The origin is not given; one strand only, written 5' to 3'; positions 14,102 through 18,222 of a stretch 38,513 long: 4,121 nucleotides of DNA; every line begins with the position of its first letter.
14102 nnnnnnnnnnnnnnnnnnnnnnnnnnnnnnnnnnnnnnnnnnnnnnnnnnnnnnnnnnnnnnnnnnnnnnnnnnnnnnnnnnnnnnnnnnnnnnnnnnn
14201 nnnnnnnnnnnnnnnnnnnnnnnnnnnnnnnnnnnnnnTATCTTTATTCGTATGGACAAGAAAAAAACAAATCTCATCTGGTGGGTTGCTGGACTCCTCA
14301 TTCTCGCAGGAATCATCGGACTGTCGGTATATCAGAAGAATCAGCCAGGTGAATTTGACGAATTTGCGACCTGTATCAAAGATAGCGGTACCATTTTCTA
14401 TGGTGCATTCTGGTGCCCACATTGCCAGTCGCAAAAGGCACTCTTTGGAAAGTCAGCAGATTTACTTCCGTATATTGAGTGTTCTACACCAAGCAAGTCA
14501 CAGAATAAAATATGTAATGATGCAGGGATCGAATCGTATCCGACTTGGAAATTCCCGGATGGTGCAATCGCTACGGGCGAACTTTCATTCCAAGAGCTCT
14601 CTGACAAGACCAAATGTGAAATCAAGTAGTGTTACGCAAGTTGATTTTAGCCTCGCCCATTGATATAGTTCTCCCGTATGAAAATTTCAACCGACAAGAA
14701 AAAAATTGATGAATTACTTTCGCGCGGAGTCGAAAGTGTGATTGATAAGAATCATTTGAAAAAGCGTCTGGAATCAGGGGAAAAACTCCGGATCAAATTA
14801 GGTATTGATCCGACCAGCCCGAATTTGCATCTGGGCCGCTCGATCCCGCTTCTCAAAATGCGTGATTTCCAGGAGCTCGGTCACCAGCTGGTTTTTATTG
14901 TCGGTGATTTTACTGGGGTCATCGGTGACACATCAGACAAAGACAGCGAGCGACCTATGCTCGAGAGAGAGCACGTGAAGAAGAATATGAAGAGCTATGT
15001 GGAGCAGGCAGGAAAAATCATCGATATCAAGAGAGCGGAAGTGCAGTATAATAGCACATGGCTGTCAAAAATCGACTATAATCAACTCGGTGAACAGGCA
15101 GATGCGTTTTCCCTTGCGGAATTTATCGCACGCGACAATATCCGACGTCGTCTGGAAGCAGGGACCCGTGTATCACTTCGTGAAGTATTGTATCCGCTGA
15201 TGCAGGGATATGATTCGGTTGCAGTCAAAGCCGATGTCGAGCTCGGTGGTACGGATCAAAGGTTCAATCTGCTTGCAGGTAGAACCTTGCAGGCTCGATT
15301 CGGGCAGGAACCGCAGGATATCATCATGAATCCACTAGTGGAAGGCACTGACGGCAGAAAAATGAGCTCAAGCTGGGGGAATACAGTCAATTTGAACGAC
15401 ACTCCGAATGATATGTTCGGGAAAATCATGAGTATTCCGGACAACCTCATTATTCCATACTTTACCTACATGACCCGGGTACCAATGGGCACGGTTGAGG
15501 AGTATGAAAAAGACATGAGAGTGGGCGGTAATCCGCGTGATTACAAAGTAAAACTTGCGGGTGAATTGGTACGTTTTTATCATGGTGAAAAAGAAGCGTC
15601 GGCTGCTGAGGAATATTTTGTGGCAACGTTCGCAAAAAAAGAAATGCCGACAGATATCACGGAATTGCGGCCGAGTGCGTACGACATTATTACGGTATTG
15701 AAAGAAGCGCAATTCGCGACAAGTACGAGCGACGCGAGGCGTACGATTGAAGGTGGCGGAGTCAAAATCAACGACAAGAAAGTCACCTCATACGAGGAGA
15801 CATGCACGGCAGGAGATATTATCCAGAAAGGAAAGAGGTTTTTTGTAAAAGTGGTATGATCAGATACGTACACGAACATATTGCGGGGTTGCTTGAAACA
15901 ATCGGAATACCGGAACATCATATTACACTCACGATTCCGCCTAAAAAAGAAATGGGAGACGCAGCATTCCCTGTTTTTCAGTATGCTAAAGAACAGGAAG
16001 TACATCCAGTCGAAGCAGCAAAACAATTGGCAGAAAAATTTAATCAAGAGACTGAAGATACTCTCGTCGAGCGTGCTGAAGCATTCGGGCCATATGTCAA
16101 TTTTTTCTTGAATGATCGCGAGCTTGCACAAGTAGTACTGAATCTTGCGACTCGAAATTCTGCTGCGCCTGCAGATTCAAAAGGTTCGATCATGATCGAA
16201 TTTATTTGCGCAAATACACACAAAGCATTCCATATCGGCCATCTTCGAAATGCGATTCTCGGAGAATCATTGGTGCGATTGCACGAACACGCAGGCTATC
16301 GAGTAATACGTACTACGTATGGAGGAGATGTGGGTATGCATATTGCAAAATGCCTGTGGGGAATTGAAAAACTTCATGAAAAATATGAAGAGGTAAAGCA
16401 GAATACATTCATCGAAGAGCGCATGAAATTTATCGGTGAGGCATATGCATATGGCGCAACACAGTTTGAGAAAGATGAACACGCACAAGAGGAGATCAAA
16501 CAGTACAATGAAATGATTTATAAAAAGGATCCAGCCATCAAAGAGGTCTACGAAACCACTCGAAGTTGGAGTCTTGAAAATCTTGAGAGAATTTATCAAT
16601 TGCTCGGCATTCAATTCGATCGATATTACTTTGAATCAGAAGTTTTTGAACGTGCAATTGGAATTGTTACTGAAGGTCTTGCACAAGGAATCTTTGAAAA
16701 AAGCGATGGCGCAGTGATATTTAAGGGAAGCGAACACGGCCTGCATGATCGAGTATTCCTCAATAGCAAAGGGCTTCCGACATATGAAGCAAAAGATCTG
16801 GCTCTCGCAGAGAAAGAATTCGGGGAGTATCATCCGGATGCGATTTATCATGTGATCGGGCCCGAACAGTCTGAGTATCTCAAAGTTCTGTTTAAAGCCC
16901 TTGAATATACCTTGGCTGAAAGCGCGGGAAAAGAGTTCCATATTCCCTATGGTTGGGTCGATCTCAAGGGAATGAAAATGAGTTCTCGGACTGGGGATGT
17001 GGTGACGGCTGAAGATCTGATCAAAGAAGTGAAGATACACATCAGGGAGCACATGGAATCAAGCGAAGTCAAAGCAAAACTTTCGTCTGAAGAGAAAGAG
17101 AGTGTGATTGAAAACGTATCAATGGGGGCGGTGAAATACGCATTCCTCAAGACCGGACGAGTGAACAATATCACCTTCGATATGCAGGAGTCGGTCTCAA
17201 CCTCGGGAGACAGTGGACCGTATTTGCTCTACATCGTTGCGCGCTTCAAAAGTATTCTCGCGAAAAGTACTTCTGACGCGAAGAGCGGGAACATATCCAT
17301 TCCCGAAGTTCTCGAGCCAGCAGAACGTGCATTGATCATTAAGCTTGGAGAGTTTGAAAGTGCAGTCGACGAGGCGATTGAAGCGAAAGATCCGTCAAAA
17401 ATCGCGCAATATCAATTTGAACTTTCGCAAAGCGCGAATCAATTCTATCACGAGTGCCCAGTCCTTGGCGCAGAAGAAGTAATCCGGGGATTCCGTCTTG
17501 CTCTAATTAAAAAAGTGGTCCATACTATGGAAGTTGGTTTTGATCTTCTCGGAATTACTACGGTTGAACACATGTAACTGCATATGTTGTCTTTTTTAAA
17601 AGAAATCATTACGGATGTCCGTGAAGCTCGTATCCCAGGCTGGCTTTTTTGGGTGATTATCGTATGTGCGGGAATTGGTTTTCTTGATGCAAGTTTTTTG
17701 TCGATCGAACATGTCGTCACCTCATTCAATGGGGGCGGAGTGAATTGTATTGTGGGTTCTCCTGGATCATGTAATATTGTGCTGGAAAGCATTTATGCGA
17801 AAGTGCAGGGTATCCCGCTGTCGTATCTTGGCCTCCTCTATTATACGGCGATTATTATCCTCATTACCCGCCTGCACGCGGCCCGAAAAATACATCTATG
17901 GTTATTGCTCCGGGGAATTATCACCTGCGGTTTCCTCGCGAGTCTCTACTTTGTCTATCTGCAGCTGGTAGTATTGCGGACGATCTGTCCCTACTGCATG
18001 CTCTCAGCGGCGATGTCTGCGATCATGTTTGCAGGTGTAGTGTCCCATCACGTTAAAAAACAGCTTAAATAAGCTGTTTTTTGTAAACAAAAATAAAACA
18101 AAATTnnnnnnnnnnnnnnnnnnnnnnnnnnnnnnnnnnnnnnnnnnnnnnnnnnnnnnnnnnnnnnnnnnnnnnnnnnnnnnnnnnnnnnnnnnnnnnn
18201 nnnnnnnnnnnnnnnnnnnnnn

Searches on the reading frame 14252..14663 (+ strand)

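Call 83: search_protein_families(library=pfam, proteins=[window:14252-14629:+, window:14286-14663:+], max_evalue=0.01)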
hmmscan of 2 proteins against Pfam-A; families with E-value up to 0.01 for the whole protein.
window:14252-14629:+ (125 aa): 1 family
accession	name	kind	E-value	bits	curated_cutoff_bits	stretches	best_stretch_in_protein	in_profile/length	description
PF00085.26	Thioredoxin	-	0.00071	20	23.5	1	37-101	12-78/103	Thioredoxin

window:14286-14663:+ (125 aa): 0 families

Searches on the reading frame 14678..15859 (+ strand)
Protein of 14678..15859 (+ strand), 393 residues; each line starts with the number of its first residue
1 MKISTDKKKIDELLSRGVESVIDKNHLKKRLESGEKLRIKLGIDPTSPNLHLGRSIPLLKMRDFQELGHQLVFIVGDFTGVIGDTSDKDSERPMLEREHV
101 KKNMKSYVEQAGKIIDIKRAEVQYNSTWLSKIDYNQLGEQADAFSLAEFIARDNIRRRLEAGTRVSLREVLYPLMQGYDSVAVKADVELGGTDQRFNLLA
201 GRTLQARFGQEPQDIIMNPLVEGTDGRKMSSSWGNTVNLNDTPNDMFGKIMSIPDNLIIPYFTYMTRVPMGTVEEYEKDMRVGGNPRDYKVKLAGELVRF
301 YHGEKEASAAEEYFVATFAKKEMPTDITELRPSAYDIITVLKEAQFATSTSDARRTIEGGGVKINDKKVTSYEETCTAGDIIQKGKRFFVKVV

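Call 16: search_protein_families(library=pfam, proteins=[window:14678-15859:+], max_evalue=0.001)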
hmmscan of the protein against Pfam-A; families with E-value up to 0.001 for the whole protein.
window:14678-15859:+ (393 aa): 3 families
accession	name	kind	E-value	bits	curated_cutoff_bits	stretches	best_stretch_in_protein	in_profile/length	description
PF00579.31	tRNA-synt_1b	-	2.5e-69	234.3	21.1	1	34-318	3-291/292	tRNA synthetases class I (W and Y)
PF01479.30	S4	-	1.4e-08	34.8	22.8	1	339-382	5-48/48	S4 domain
PF22421.1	SYY_C-terminal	-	6.2e-07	29.7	27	1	321-383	7-67/83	Tyrosine--tRNA ligase SYY-like C-terminal domain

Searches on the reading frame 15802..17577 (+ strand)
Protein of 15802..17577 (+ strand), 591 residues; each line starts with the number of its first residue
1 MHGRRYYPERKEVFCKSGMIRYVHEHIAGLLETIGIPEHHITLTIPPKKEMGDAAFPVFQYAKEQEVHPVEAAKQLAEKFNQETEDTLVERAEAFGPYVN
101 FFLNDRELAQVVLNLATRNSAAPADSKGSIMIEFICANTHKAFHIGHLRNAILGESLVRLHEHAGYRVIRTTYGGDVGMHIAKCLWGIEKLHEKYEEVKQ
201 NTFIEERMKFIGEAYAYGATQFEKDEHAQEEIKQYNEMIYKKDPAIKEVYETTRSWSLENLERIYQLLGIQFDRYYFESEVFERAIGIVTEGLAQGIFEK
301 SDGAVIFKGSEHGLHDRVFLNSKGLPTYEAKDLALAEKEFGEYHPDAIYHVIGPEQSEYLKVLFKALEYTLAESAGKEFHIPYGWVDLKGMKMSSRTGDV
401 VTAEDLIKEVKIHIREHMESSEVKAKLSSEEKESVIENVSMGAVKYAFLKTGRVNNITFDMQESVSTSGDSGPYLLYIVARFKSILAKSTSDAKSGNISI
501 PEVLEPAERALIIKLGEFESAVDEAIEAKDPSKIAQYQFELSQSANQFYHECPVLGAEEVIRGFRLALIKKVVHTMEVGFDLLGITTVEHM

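Call 16: search_protein_families(library=pfam, proteins=[window:15802-17577:+], max_evalue=0.001)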
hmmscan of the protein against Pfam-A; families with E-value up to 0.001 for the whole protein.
window:15802-17577:+ (591 aa): 4 families
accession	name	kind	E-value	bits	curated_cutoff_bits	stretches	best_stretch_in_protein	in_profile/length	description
PF00750.26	tRNA-synt_1d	-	1e-41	143.5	23.3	1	122-460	14-348/349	tRNA synthetases class I (R), catalytic domain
PF05746.21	DALR_1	-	7.5e-29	100.6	22.3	1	475-591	1-117/117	DALR anticodon binding domain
PF03485.21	Arg_tRNA_synt_N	-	1.6e-12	48.3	21.5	1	24-103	4-85/85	Arginyl tRNA synthetase N terminal domain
PF01406.26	tRNA-synt_1e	-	0.00048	20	27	0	378-431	239-293/301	tRNA synthetases class I (C) catalytic domain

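Call 56: find_homologous_proteins(query=window:15802-17577:+, max_evalue=1e-30)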
Query window:15802-17577:+ (591 aa): 6252 proteins with E <= 1e-30 among 8000 candidates; the best 120 are listed.
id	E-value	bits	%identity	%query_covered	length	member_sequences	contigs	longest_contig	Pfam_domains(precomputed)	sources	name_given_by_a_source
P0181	0.0e+0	1153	90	97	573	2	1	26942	PF05746.22,PF00750.26,PF03485.22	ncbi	-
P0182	0.0e+0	1033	80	97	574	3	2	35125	PF05746.22,PF00750.26,PF03485.22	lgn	-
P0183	2.0e-292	989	78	97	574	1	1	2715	PF09334.18,PF05746.22,PF00750.26,PF03485.22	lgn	-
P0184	5.5e-285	965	76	97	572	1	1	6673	PF05746.22,PF00750.26,PF03485.22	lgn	-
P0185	3.0e-282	956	76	97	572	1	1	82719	PF05746.22,PF00750.26,PF03485.22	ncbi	-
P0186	1.6e-279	947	75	97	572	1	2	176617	PF05746.22,PF00750.26,PF03485.22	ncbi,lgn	-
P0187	5.2e-275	932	73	97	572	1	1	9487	PF05746.22,PF00750.26,PF03485.22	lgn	-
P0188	3.0e-272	922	72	97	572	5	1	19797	PF05746.22,PF00750.26,PF03485.22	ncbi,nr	ncbi:MAG: arginine--tRNA ligase [Candidatus Magasanikbacteria bacterium]|nr:arginine--tRNA ligase [C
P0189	3.2e-270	916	74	97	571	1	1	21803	PF01406.26,PF05746.22,PF00750.26,PF03485.22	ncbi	-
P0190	5.1e-268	909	71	97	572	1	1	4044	PF09334.18,PF01406.26,PF05746.22,PF00750.26,PF03485.22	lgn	-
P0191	6.4e-268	908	71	97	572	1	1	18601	PF05746.22,PF00750.26,PF03485.22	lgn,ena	-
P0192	3.9e-267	906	71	97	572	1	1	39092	PF05746.22,PF00750.26,PF03485.22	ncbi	-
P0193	3.6e-264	896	72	97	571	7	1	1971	PF05746.22,PF00750.26,PF03485.22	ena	-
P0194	2.3e-223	761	60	97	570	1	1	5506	PF05746.22,PF00750.26,PF03485.22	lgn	-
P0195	3.9e-185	635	53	97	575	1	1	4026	PF05746.22,PF00750.26,PF03485.22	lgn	-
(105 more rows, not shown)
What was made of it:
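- Organism: the window's ArgRS has best named hits in Candidatus Magasanikbacteria (call 56).
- Tried and rejected: The window's ArgRS groups with Magasanikbacteria (call 56).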

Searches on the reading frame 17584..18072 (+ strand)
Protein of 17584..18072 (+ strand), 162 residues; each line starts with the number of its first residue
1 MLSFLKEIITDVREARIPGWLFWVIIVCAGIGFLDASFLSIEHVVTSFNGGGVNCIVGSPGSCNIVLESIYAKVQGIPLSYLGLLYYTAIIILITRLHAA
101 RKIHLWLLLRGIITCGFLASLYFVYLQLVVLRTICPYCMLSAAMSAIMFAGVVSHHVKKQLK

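Call 44: search_protein_families(library=pfam, proteins=[window:17584-18072:+], max_evalue=0.001)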
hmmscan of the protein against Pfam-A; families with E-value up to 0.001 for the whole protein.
window:17584-18072:+ (162 aa): 1 family
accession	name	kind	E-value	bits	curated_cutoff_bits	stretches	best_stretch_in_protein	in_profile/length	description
PF07884.19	VKOR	-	3.3e-24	86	27.5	1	23-150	1-131/134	Vitamin K epoxide reductase family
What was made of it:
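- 17584..18072 (+): VKOR homologue. It is context only: it suggests the organism can form extracytoplasmic disulfides. Pfam PF07884 E 3.3e-24 (call 44).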
